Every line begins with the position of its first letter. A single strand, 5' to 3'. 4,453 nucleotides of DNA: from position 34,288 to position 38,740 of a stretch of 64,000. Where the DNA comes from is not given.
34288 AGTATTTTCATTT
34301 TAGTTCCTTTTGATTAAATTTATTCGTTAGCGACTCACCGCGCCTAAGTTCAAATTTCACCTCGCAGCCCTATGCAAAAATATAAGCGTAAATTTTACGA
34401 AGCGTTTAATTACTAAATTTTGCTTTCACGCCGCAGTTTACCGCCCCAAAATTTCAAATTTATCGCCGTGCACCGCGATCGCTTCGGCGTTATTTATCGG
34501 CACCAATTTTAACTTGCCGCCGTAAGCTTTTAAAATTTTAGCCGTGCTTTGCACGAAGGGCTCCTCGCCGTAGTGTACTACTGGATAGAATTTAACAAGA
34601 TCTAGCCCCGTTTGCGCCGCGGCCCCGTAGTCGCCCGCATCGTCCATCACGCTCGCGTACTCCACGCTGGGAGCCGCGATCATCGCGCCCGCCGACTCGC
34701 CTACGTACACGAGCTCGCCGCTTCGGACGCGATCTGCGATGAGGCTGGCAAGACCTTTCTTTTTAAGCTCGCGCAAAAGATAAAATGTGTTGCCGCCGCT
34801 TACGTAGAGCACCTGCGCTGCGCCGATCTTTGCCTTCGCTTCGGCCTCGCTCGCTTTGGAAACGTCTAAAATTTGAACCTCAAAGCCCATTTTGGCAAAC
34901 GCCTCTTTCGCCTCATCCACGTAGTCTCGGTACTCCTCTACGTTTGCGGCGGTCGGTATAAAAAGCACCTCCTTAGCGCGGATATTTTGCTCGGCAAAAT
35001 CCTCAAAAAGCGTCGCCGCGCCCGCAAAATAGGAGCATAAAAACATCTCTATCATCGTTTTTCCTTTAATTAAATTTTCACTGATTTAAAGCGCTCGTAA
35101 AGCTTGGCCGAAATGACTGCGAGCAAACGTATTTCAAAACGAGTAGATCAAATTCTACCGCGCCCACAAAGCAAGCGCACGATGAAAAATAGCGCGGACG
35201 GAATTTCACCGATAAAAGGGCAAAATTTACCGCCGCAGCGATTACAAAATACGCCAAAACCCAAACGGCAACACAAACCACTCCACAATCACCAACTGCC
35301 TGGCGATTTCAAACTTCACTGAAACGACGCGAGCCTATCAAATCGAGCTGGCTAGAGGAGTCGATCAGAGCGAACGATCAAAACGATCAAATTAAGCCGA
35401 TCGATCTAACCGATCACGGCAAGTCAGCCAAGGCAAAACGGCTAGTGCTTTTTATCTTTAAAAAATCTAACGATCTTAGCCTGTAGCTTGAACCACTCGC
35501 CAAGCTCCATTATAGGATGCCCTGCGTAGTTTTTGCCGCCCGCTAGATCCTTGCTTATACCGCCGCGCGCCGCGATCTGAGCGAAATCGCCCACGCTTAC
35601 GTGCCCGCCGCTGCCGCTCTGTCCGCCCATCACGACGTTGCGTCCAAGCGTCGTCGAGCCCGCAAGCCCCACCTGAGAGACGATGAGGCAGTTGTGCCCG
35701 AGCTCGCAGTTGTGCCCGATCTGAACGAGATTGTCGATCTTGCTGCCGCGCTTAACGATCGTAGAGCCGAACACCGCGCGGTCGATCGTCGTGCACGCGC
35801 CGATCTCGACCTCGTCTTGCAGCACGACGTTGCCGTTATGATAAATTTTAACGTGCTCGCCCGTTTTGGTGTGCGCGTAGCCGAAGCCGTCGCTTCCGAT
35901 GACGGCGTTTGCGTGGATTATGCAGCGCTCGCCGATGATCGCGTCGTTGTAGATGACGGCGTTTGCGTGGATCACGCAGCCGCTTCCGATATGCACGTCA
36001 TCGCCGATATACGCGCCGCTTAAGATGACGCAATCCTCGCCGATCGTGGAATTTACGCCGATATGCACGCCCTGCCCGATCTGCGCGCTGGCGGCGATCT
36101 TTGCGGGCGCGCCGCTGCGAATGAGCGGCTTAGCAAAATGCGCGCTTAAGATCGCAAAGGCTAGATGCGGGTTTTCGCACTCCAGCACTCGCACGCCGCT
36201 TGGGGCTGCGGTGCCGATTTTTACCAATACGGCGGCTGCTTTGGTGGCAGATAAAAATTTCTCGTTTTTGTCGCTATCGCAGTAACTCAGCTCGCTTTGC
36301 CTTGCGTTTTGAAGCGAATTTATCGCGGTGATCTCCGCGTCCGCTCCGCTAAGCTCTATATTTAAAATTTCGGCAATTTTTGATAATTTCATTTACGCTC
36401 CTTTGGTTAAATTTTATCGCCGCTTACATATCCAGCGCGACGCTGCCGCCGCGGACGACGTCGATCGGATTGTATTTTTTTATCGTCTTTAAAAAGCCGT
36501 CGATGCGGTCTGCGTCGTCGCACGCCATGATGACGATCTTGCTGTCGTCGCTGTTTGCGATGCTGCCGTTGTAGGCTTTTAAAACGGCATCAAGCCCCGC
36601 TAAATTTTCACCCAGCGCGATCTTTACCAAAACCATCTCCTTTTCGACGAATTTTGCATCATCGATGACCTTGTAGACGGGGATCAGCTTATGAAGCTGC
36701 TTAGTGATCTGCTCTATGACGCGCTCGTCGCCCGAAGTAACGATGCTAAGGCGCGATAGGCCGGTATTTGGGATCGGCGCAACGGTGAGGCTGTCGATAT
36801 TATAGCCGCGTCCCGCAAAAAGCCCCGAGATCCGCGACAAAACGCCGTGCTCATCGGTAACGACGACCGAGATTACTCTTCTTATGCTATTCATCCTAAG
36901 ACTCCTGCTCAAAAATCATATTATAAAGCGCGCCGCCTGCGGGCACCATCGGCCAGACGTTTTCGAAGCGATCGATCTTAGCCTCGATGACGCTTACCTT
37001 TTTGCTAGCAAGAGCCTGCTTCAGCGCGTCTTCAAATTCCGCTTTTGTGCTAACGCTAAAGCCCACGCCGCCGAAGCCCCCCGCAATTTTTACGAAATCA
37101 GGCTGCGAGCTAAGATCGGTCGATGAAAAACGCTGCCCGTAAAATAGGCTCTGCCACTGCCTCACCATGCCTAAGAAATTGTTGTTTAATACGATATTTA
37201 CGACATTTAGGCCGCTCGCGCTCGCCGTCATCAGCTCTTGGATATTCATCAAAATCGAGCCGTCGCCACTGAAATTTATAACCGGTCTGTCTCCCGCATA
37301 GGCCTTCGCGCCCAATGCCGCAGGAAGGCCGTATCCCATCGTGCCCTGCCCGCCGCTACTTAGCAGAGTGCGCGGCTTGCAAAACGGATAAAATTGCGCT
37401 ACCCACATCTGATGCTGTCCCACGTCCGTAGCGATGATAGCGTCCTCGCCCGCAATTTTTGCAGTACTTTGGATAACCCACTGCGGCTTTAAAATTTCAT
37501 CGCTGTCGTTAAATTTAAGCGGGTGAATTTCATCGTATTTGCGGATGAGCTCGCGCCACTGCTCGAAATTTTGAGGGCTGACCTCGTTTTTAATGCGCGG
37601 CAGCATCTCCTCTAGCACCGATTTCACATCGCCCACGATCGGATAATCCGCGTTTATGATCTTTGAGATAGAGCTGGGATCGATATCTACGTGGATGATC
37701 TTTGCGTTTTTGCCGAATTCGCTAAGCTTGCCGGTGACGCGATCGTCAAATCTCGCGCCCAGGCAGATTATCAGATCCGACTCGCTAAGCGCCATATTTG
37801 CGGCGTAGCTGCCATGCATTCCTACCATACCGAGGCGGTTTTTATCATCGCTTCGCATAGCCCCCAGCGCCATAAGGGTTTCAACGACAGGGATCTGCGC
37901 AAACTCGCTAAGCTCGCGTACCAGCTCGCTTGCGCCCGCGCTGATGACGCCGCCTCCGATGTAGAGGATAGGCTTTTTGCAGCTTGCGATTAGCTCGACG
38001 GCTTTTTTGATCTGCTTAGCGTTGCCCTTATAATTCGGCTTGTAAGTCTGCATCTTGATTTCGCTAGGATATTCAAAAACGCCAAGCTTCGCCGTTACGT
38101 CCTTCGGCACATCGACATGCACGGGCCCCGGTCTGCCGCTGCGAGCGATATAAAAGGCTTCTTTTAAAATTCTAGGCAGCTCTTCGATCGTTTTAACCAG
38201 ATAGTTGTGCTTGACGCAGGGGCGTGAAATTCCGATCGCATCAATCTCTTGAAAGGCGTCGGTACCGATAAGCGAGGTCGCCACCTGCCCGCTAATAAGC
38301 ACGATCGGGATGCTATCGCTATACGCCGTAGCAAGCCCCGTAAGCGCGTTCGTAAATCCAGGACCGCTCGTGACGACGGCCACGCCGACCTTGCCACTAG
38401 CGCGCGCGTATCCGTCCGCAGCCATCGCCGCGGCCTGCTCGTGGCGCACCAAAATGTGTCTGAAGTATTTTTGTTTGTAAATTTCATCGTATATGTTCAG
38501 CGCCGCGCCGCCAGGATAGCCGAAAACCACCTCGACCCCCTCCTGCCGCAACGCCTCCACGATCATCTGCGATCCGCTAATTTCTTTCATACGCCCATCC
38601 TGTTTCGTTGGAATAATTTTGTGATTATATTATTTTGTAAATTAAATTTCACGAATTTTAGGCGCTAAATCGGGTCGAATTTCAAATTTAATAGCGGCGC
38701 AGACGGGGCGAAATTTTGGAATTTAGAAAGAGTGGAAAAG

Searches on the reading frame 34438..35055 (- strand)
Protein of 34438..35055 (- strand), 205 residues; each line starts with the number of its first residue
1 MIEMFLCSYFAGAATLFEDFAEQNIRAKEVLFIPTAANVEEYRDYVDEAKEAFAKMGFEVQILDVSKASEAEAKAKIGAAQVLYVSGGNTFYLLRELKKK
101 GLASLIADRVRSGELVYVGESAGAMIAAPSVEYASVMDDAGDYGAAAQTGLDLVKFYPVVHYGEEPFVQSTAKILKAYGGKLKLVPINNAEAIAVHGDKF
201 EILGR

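Call 42: search_protein_families(library=pfam, proteins=[window:34438-35055:-], max_evalue=0.00001)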
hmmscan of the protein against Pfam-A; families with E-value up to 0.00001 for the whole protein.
window:34438-35055:- (205 aa): 1 family
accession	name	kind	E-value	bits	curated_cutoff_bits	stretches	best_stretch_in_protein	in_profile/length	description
PF03575.23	Peptidase_S51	-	7e-48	163.5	23.9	1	9-202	14-205/206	Peptidase family S51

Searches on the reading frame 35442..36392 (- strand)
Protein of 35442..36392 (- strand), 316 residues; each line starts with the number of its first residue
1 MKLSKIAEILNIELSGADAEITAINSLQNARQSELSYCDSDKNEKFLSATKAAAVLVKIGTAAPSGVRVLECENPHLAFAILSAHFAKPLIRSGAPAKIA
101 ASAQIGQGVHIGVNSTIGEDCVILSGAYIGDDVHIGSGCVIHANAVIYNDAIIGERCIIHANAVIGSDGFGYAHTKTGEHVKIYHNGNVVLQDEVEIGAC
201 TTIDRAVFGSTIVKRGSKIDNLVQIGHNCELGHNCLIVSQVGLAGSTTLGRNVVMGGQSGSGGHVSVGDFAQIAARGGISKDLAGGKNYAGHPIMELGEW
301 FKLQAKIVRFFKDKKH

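Call 42: search_protein_families(library=pfam, proteins=[window:35442-36392:-], max_evalue=0.00001)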
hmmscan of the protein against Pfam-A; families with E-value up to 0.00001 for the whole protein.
window:35442-36392:- (316 aa): 4 families
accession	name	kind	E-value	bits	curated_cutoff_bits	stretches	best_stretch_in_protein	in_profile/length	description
PF00132.30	Hexapep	-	5e-25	86.6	27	2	114-148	1-35/36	Bacterial transferase hexapeptide (six repeats)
PF04613.19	LpxD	-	4e-15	55.8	30.8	1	18-84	1-69/70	UDP-3-O-[3-hydroxymyristoyl] glucosamine N-acyltransferase, LpxD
PF25084.1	LbH_EIF2B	-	8.4e-14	51.9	54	1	97-167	28-95/105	EIF2B subunit epsilon LbH domain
PF14602.12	Hexapep_2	-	2.5e-06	27.5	27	0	109-142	2-33/34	Hexapeptide repeat of succinyl-transferase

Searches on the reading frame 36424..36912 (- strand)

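Call 42: search_protein_families(library=pfam, proteins=[window:36424-36912:-], max_evalue=0.00001)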
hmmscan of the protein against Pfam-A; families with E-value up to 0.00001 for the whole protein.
window:36424-36912:- (162 aa): 4 families
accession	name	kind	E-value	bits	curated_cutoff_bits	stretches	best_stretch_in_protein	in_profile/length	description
PF22629.2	ACT_AHAS_ss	-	1.3e-20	73.8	27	1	14-81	1-67/67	AHAS small subunit-like ACT domain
PF01842.31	ACT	-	1.3e-14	54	27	1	13-77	2-65/66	ACT domain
PF10369.15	ALS_ss_C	-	6.8e-14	52.1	23.2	1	91-160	1-71/74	Small subunit of acetolactate synthase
PF13710.12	ACT_5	-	6.3e-13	48.8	27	1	21-82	2-62/62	ACT domain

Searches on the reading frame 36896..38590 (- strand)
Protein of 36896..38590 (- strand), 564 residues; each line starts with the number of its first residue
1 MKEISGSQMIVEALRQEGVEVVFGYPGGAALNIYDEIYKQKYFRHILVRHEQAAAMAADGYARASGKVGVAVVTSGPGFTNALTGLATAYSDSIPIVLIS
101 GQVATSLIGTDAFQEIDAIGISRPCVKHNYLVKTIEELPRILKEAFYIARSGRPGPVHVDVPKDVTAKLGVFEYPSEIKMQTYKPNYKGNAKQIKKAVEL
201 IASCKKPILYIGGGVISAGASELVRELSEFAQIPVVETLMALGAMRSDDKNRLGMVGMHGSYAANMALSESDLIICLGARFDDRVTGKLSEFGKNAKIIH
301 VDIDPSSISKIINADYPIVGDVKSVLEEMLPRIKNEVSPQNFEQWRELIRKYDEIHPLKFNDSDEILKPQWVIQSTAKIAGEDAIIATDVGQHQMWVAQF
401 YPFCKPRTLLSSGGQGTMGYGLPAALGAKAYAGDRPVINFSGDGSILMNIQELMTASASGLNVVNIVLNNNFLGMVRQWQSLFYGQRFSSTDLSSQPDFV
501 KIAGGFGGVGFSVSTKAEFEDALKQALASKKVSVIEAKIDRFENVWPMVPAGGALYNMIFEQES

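Call 6: search_protein_families(library=pfam, proteins=[window:36896-38590:-])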
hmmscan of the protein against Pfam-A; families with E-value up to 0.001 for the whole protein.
window:36896-38590:- (564 aa): 4 families
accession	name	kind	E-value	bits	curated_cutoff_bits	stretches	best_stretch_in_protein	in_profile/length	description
PF02775.26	TPP_enzyme_C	-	8.4e-53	178.7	21.9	1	389-536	1-150/151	Thiamine pyrophosphate enzyme, C-terminal TPP binding domain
PF00205.28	TPP_enzyme_M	-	1.2e-48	164.7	30.4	1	194-328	1-136/137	Thiamine pyrophosphate enzyme, central domain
PF02776.23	TPP_enzyme_N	-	1.8e-42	144.3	26.8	1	5-120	2-118/119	Thiamine pyrophosphate enzyme, N-terminal TPP binding domain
PF01855.24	POR_N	-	0.00025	21.3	27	0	16-114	5-107/231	Pyruvate flavodoxin/ferredoxin oxidoreductase, thiamine diP-bdg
